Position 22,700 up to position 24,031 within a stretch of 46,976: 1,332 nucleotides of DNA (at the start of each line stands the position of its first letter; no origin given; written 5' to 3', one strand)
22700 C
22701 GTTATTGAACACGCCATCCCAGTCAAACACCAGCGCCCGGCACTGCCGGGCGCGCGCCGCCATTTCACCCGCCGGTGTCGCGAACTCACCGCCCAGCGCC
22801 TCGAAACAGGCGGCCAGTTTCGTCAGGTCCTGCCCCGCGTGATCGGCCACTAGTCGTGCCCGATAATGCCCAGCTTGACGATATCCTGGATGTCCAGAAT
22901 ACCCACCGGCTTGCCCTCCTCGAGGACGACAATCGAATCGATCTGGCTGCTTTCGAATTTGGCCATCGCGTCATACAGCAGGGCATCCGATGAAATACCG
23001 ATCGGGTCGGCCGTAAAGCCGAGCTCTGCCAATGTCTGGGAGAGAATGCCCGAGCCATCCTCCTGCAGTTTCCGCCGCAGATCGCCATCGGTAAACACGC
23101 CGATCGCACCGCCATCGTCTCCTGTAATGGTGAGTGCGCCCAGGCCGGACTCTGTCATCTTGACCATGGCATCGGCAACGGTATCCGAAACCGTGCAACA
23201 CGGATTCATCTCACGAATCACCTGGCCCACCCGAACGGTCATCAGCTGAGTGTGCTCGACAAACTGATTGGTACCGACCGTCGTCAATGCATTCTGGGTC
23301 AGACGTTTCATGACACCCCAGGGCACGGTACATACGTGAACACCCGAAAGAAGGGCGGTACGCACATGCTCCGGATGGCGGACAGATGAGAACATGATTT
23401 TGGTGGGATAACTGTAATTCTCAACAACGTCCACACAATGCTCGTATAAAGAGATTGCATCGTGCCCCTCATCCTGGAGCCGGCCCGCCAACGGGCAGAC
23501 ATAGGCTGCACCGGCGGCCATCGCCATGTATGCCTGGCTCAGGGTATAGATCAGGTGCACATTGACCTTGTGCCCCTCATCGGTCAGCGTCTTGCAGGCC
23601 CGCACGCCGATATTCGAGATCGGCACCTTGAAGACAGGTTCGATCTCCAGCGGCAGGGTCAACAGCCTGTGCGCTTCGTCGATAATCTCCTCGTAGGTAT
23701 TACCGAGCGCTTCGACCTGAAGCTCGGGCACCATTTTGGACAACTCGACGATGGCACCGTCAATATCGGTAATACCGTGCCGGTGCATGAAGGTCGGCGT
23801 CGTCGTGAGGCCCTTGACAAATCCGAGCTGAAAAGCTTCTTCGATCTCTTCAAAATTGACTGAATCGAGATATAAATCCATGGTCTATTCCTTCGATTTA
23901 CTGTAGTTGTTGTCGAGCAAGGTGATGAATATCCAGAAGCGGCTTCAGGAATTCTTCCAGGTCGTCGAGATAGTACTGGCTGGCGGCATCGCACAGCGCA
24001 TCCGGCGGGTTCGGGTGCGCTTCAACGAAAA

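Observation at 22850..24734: KDO-type sugar cluster in which the KdsD isomerase (SIS) domain is replaced by a transaldolase/F6P-aldolase-like barrel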

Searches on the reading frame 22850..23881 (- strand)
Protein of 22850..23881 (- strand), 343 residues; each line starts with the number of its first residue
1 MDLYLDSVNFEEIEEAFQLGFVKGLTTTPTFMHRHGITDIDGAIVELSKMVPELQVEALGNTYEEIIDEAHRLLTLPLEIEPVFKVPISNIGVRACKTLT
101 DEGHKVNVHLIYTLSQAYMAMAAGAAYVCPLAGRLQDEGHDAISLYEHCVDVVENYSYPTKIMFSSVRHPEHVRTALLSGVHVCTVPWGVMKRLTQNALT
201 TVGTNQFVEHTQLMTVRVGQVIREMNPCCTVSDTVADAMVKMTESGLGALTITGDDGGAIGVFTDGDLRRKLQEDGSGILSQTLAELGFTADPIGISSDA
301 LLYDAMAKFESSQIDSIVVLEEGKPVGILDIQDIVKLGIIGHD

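Call 3: search_protein_families(library=pfam, proteins=[window:22850-23881:-], max_evalue=0.01)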
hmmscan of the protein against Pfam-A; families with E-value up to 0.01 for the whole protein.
window:22850-23881:- (343 aa): 2 families
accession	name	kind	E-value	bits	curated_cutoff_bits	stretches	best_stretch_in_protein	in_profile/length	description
PF00923.25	TAL_FSA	-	3.2e-32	112.5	27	1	3-203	1-240/285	Transaldolase/Fructose-6-phosphate aldolase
PF00571.33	CBS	-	5.6e-16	59.1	24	2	290-336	6-53/57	CBS domain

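Call 4: search_protein_families(library=ncbifam, proteins=[window:22850-23881:-], max_evalue=0.01)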
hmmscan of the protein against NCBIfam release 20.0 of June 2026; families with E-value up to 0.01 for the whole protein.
window:22850-23881:- (343 aa): 18 families
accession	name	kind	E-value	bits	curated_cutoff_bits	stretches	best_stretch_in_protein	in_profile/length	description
TIGR00875.1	fsa_talC_mipB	equivalog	3.4e-44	150.8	245.95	1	1-209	1-207/213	fructose-6-phosphate aldolase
NF009299.0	PRK12656.1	equivalog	1.3e-23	83.7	214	1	1-192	1-194/222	fructose-6-phosphate aldolase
NF009296.0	PRK12653.1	subfamily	2.9e-21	76.3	306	1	1-202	1-202/220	fructose-6-phosphate aldolase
TIGR02134.1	transald_staph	equivalog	1.2e-16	61.1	281.95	1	3-196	8-208/236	transaldolase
TIGR00393.1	kpsF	subfamily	2.2e-13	50.4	203.7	1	216-329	155-267/268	KpsF/GutQ family sugar-phosphate isomerase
NF008141.0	PRK10892.1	equivalog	5.2e-12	45.7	505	1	226-340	214-328/328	arabinose-5-phosphate isomerase KdsD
NF008581.0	PRK11543.1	equivalog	1.1e-11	44.4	481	1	226-340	209-321/321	arabinose-5-phosphate isomerase GutQ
TIGR00874.1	talAB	equivalog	3.4e-08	33.2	396.2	1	85-198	130-254/317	transaldolase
NF009001.0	PRK12346.1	subfamily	1.3e-05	24.9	439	1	91-197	137-254/316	transaldolase A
NF003026.0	PRK03903.1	equivalog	0.00012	21.3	344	1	60-122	103-165/323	transaldolase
NF002881.0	PRK03343.1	subfamily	0.00017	20.8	367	1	62-141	118-193/370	transaldolase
NF008965.0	PRK12309.1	equivalog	0.0002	20.5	550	1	90-194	141-256/392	transaldolase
NF041552.1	TF_PrdR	equivalog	0.00071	18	795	1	217-335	7-122/577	sigma-54 dependent transcriptional regulator PrdR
NF007080.0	PRK09533.1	equivalog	0.0016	16.3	712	1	59-134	115-187/949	bifunctional transaldolase/phosoglucose isomerase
NF053603.1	HhpR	exception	0.003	16.8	520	0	299-336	78-115/282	CBS domain-containing high hydrostatic pressure regulator HhpR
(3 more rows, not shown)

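Call 6: find_homologous_proteins(query=window:22850-23881:-)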
Query window:22850-23881:- (343 aa): 4037 proteins with E <= 0.001 among 8000 candidates; the best 120 are listed.
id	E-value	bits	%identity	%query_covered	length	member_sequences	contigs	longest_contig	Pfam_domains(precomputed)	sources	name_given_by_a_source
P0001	7.0e-225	763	100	100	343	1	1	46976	PF00923.26,PF00571.34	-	-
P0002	5.7e-194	662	85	100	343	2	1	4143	PF00923.26,PF00571.34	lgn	-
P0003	8.0e-192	655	84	100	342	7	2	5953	PF00923.26,PF00571.34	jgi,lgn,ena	jgi:transaldolase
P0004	8.7e-179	612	77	100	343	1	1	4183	PF00923.26,PF00571.34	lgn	-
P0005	2.9e-178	610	77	100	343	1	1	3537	PF00923.26,PF00571.34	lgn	-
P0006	1.5e-177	608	76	100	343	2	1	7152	PF00923.26,PF00571.34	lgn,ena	-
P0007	1.6e-177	608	77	100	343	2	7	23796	PF00923.26,PF00571.34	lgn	-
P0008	1.6e-177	608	77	100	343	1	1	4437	PF00923.26,PF00571.34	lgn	-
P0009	1.2e-174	598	75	100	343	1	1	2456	PF00923.26,PF00571.34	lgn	-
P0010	2.1e-174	598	76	100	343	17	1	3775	PF00923.26,PF00571.34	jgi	jgi:TalC/MipB family fructose-6-phosphate aldolase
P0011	3.1e-174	597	76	100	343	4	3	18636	PF00923.26,PF00571.34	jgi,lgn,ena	-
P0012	1.6e-173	595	75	100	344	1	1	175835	PF00923.26,PF00571.34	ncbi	-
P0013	1.7e-173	595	75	100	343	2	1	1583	PF00923.26,PF00571.34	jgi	-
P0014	9.8e-173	592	75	100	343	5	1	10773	PF00923.26,PF00571.34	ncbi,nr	ncbi:MAG: CBS domain-containing protein [Woeseiaceae bacterium]|nr:CBS domain-containing protein [Wo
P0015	2.9e-172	591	75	100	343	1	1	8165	PF00923.26,PF00571.34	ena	-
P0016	1.6e-170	585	75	99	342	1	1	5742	PF00923.26,PF00571.34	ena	-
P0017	7.0e-170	583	74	99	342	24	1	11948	PF00923.26,PF00571.34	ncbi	-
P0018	1.6e-169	582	73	99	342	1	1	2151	PF00923.26,PF00571.34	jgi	jgi:TalC/MipB family fructose-6-phosphate aldolase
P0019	2.1e-169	581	74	99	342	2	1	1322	PF00923.26,PF00571.34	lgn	-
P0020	1.3e-168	579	75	100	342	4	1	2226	PF00923.26,PF00571.34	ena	-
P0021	2.4e-168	578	73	100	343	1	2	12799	PF00923.26,PF00571.34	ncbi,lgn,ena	-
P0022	2.8e-168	577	76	98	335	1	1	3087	PF00923.26,PF00571.34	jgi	-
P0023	4.6e-168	577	73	100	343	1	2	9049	PF00923.26,PF00571.34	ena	-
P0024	5.8e-168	576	72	100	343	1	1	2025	PF00923.26,PF00571.34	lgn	-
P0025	9.1e-168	576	73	99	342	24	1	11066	PF00923.26,PF00571.34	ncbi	-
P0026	1.1e-167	576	73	99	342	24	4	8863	PF00923.26,PF00571.34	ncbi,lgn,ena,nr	ncbi:MAG: CBS domain-containing protein [Proteobacteria bacterium]|nr:CBS domain-containing protein 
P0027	1.5e-167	575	74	99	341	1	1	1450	PF00923.26,PF00571.34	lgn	-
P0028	3.0e-167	574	75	98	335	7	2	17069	PF00923.26,PF00571.34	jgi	-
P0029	5.9e-167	573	74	99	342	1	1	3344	PF00923.26,PF00571.34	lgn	-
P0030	1.2e-166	572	72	99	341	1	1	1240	PF00923.26,PF00571.34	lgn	-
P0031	1.3e-166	572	72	99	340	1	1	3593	PF00923.26,PF00571.34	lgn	-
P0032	1.4e-166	572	73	99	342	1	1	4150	PF00923.26,PF00571.34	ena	-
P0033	1.9e-166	571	75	98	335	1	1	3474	PF00923.26,PF00571.34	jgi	jgi:TalC/MipB family fructose-6-phosphate aldolase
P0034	1.9e-166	571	75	98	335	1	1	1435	PF00923.26,PF00571.34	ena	-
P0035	2.6e-166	571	75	98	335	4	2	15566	PF00923.26,PF00571.34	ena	-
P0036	3.8e-166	570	73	99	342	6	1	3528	PF00923.26,PF00571.34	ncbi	-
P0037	3.8e-166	570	74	99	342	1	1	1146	PF00923.26,PF00571.34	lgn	-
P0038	4.5e-166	570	73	98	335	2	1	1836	PF00923.26,PF00571.34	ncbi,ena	-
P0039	5.2e-166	570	74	98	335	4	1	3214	PF00923.26,PF00571.34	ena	-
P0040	8.2e-166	569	73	99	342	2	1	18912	PF00923.26,PF00571.34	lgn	-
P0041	1.0e-165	569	74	99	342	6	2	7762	PF00923.26,PF00571.34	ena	-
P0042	3.0e-165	567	72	99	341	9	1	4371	PF00923.26,PF00571.34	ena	-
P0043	3.3e-165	567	73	99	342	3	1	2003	PF00923.26,PF00571.34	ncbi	-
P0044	3.8e-165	567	73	99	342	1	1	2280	PF00923.26,PF00571.34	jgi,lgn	jgi:TalC/MipB family fructose-6-phosphate aldolase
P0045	4.1e-165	567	75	98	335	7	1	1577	PF00923.26,PF00571.34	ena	-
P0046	4.1e-165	567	75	98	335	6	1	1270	PF00923.26,PF00571.34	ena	-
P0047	6.2e-165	566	71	99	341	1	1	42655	PF00923.26,PF00571.34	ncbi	-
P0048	7.3e-165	566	75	98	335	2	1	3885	PF00923.26,PF00571.34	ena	-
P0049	8.1e-165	566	72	99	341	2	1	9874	PF00923.26,PF00571.34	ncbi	-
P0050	9.6e-165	566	74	98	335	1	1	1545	PF00923.26,PF00571.34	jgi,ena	-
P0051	1.0e-164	566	74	98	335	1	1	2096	PF00923.26,PF00571.34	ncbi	-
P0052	1.2e-164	566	72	99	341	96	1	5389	PF00923.26,PF00571.34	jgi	-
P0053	1.5e-164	565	72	99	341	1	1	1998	PF00923.26,PF00571.34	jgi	jgi:TalC/MipB family fructose-6-phosphate aldolase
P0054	1.7e-164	565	73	98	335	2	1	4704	PF00923.26,PF00571.34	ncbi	-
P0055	2.2e-164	565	73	98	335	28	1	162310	PF00923.26,PF00571.34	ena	-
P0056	3.0e-164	564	75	98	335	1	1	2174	PF00923.26,PF00571.34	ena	-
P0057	4.5e-164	564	72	99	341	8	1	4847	PF00923.26,PF00571.34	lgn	-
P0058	5.8e-164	563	74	98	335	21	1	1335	PF00923.26,PF00571.34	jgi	-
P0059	7.5e-164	563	71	99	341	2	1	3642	PF00923.26,PF00571.34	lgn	-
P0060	8.0e-164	563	72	99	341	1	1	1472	PF00923.26,PF00571.34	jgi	jgi:TalC/MipB family fructose-6-phosphate aldolase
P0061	1.1e-163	562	71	99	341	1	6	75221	PF00923.26,PF00571.34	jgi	jgi:TalC/MipB family fructose-6-phosphate aldolase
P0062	1.6e-163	562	73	98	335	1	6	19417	PF00923.26,PF00571.34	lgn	-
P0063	2.0e-163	562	73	99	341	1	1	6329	PF00923.26,PF00571.34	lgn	-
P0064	6.5e-163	560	70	99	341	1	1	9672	PF00923.26,PF00571.34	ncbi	-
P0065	7.7e-163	560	73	98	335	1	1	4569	PF00923.26,PF00571.34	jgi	-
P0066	7.7e-163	560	71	99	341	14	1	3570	PF00923.26,PF00571.34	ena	-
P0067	1.4e-162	559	71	99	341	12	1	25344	PF00923.26,PF00571.34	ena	-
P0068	1.8e-162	558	73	98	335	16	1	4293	PF00923.26,PF00571.34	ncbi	-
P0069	1.9e-162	558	72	99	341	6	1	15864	PF00923.26,PF00571.34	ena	-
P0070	2.0e-162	558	73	98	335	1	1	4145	PF00923.26,PF00571.34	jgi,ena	-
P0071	2.3e-162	558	70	99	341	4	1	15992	PF00923.26,PF00571.34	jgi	jgi:TalC/MipB family fructose-6-phosphate aldolase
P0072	2.6e-162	558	71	99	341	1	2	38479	PF00923.26,PF00571.34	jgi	jgi:TalC/MipB family fructose-6-phosphate aldolase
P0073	2.7e-162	558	73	98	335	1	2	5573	PF00923.26,PF00571.34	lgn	-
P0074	3.4e-162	557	71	99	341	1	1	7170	PF00923.26,PF00571.34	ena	-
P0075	5.5e-162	557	72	99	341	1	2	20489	PF00923.26,PF00571.34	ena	-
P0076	5.9e-162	557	74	98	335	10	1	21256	PF00923.26,PF00571.34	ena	-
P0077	6.2e-162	557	73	98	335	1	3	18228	PF00923.26,PF00571.34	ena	-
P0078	6.7e-162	556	74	98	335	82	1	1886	PF00923.26,PF00571.34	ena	-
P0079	1.0e-161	556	73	98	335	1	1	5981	PF00923.26,PF00571.34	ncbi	-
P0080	1.2e-161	556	73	98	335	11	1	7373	PF00923.26,PF00571.34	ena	-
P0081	1.2e-161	556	71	99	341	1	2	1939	PF00923.26,PF00571.34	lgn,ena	-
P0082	1.4e-161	555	72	98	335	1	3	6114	PF00923.26,PF00571.34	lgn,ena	-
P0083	1.4e-161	555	73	98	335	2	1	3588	PF00923.26,PF00571.34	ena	-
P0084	1.8e-161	555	70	99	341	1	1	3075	PF00923.26,PF00571.34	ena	-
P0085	1.8e-161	555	73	98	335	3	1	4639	PF00923.26,PF00571.34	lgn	-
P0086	2.5e-161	555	70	100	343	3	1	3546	PF00923.26,PF00571.34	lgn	-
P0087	2.6e-161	555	70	99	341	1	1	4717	PF00923.26,PF00571.34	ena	-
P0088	2.7e-161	555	73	98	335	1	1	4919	PF00923.26,PF00571.34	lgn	-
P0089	2.7e-161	554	71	99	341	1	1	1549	PF00923.26,PF00571.34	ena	-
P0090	4.6e-161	554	72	98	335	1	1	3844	PF00923.26,PF00571.34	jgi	jgi:TalC/MipB family fructose-6-phosphate aldolase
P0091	5.1e-161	554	73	98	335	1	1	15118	PF00923.26,PF00571.34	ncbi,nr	ncbi:MAG: CBS domain-containing protein [Proteobacteria bacterium]|nr:CBS domain-containing protein 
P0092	5.1e-161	554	71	99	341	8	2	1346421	PF00923.26,PF00571.34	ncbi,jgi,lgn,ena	-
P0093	9.4e-161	553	71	99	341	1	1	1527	PF00923.26,PF00571.34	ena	-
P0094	1.4e-160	552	71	99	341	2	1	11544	PF00923.26,PF00571.34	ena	-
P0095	1.7e-160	552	71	99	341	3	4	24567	PF00923.26,PF00571.34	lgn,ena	-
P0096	1.9e-160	552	70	99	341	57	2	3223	PF00923.26,PF00571.34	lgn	-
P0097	2.0e-160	552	73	98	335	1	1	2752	PF00923.26,PF00571.34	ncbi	-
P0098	2.4e-160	551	70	99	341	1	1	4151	PF00923.26,PF00571.34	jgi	-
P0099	4.3e-160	551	70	99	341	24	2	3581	PF00923.26,PF00571.34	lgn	-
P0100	4.4e-160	551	72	99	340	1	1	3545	PF00923.26,PF00571.34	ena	-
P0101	6.1e-160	550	71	99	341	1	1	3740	PF00923.26,PF00571.34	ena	-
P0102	7.7e-160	550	78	88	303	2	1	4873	PF00923.26,PF00571.34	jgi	-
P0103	1.2e-159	549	71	98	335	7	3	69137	PF00923.26,PF00571.34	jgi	jgi:TalC/MipB family fructose-6-phosphate aldolase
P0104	3.0e-159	548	71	99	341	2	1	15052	PF00923.26,PF00571.34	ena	-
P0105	4.7e-159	547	71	98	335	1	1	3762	PF00923.26,PF00571.34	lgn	-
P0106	5.9e-159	547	71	99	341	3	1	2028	PF00923.26,PF00571.34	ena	-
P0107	6.7e-159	547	70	99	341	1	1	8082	PF00923.26,PF00571.34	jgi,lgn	-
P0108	7.5e-159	546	70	99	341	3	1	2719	PF00923.26,PF00571.34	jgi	jgi:TalC/MipB family fructose-6-phosphate aldolase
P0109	8.0e-159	546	70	99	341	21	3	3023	PF00923.26,PF00571.34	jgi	jgi:transaldolase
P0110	9.4e-159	546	71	98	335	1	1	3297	PF00923.26,PF00571.34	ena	-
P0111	1.3e-158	546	71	99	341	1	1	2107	PF00923.26,PF00571.34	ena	-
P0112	2.9e-158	545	69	99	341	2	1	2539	PF00923.26,PF00571.34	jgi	-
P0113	4.2e-158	544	70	99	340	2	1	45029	PF00923.26,PF00571.34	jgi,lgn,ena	-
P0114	1.2e-157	542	70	98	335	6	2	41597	PF00923.26,PF00571.34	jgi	jgi:TalC/MipB family fructose-6-phosphate aldolase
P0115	1.3e-157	542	70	99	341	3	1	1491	PF00923.26,PF00571.34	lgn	-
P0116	1.3e-157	542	71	99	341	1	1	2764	PF00923.26,PF00571.34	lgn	-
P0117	1.4e-157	542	70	99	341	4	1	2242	PF00923.26,PF00571.34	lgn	-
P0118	2.6e-157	541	71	99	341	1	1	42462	PF00923.26,PF00571.34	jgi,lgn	-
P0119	3.4e-157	541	70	98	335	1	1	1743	PF00923.26,PF00571.34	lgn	-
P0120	3.5e-157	541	70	98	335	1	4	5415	PF00923.26,PF00571.34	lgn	-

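Call 8: search_solved_structures(query=window:22850-23881:-, max_evalue=0.001, show_alignments=3)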
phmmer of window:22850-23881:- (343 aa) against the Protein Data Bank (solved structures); distinct sequences matched with E-value up to 0.001: 41.
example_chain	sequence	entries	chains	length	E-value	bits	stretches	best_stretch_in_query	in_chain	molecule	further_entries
1vpx_A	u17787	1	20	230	2e-38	135.8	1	1-210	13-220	PROTEIN (Transaldolase (EC 2.2.1.2))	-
3r8r_A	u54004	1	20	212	2.6e-36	128.9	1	3-208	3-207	Transaldolase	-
1wx0_A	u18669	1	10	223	1.2e-32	116.8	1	1-211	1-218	transaldolase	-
9ui2_A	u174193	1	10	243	1.7e-32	116.4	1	1-211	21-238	Probable transaldolase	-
3s0c_A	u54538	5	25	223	3.9e-32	115.2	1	1-211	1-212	Probable transaldolase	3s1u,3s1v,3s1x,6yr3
6ys0_A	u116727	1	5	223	4.8e-32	114.9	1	1-210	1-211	Probable transaldolase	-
4xz9_A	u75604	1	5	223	1.4e-31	113.3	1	1-211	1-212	Probable transaldolase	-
6yrm_A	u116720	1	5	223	1.9e-31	112.9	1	1-211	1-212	Probable transaldolase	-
3s1w_A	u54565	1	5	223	2.6e-31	112.4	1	1-211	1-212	Probable transaldolase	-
6yrt_A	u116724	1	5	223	2.7e-31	112.4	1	1-211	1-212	Transaldolase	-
6yre_A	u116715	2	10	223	4e-31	111.8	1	1-210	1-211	Probable transaldolase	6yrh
8bc3_A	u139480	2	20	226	2.6e-20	76.3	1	2-208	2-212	BmSF-TAL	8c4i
8bc4_A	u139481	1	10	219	3e-20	76.1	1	2-207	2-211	Transaldolase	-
8bc2_A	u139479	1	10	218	1.8e-19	73.5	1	2-207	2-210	Transaldolase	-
9lkp_A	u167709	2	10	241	3.5e-13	52.9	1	1-195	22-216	Fructose-6-phosphate aldolase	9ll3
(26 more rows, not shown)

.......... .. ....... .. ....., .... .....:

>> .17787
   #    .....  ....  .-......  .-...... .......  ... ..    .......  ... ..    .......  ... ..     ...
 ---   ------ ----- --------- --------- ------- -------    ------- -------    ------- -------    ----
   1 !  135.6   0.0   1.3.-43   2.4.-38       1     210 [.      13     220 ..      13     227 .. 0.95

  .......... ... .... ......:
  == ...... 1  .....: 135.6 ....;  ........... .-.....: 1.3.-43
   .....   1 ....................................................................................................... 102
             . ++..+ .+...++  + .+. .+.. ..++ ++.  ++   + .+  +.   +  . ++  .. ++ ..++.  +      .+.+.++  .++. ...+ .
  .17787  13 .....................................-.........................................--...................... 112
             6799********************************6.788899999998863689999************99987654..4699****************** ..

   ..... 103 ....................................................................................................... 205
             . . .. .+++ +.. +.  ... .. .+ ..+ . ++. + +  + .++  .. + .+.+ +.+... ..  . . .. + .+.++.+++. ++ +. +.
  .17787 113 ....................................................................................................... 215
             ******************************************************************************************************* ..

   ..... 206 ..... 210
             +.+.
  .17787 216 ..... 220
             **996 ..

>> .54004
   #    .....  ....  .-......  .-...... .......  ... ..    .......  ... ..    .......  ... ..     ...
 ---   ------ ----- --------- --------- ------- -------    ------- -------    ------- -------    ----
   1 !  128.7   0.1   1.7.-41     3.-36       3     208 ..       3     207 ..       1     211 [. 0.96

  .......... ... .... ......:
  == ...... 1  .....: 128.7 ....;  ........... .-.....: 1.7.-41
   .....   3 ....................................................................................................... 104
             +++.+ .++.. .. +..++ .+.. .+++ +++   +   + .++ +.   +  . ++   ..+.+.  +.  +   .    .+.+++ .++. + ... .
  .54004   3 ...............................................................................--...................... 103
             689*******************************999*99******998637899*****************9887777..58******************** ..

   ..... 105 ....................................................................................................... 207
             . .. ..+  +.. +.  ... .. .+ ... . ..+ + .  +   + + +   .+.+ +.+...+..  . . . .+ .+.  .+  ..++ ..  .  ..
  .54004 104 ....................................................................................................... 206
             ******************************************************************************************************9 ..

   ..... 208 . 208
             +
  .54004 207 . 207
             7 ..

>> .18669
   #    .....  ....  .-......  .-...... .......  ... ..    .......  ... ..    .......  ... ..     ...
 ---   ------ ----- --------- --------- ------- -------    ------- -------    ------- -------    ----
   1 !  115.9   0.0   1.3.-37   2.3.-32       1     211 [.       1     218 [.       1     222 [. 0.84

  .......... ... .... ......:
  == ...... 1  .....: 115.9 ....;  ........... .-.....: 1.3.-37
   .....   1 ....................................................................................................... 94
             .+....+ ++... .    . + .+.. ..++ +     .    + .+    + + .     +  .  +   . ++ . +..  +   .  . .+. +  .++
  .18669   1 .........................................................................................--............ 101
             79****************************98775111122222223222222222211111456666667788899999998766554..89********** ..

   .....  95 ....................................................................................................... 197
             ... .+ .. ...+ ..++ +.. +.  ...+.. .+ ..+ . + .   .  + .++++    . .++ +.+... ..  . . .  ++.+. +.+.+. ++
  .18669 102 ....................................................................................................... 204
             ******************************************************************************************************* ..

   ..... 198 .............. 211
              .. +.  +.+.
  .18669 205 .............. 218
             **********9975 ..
